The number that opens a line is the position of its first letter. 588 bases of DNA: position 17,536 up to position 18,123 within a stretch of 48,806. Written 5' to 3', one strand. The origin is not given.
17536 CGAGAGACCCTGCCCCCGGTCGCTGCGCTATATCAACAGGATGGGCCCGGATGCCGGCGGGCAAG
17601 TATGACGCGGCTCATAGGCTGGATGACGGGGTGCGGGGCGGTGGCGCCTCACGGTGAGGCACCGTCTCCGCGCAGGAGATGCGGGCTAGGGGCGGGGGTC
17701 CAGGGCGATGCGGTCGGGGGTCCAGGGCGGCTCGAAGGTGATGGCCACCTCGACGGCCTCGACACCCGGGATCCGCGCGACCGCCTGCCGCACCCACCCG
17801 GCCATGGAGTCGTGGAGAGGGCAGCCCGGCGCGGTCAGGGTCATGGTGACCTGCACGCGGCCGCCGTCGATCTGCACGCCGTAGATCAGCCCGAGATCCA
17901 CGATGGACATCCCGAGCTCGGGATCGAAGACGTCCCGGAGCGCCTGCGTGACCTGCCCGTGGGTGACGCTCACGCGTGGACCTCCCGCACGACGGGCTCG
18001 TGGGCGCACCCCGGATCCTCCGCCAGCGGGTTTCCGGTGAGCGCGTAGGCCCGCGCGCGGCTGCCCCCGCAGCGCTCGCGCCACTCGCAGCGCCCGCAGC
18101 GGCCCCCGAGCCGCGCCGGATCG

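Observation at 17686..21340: Operator-controlled operon of unknown function: DUF1858/DUF2249, 12-TM His-motif protein, radical SAM/SPASM, DUF59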

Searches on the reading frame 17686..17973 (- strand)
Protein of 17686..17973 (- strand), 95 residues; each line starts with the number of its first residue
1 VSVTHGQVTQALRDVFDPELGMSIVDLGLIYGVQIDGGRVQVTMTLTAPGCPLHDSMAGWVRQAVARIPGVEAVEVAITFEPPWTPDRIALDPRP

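Call 3: search_protein_families(library=pfam, proteins=[window:17686-17973:-], max_evalue=0.01)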
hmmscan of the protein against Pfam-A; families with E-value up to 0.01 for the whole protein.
window:17686-17973:- (95 aa): 1 family
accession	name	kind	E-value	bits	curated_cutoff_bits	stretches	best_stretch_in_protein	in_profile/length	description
PF01883.24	FeS_assembly_P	-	9.5e-24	83.9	23.5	1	7-76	3-73/73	Iron-sulfur cluster assembly protein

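Call 7: search_protein_families(library=ncbifam, proteins=[window:17686-17973:-], max_evalue=0.01)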
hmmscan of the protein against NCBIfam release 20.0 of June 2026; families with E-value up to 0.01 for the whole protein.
window:17686-17973:- (95 aa): 4 families
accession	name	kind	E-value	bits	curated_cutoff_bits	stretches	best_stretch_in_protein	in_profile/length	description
TIGR02945.1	SUF_assoc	equivalog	1.3e-30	105.7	143.4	1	6-90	4-89/99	SUF system Fe-S cluster assembly protein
TIGR03406.1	FeS_long_SufT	hypoth_equivalog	4.5e-25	88.4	202.6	1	5-89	75-164/174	putative Fe-S cluster assembly protein SufT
NF041868.1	paad_haloarch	equivalog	4.2e-24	85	180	1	7-87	30-110/127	1,2-phenylacetyl-CoA epoxidase subunit PaaD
TIGR02159.1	PA_CoA_Oxy4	equivalog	1.6e-14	54.5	108.15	1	15-92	1-78/146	1,2-phenylacetyl-CoA epoxidase subunit PaaD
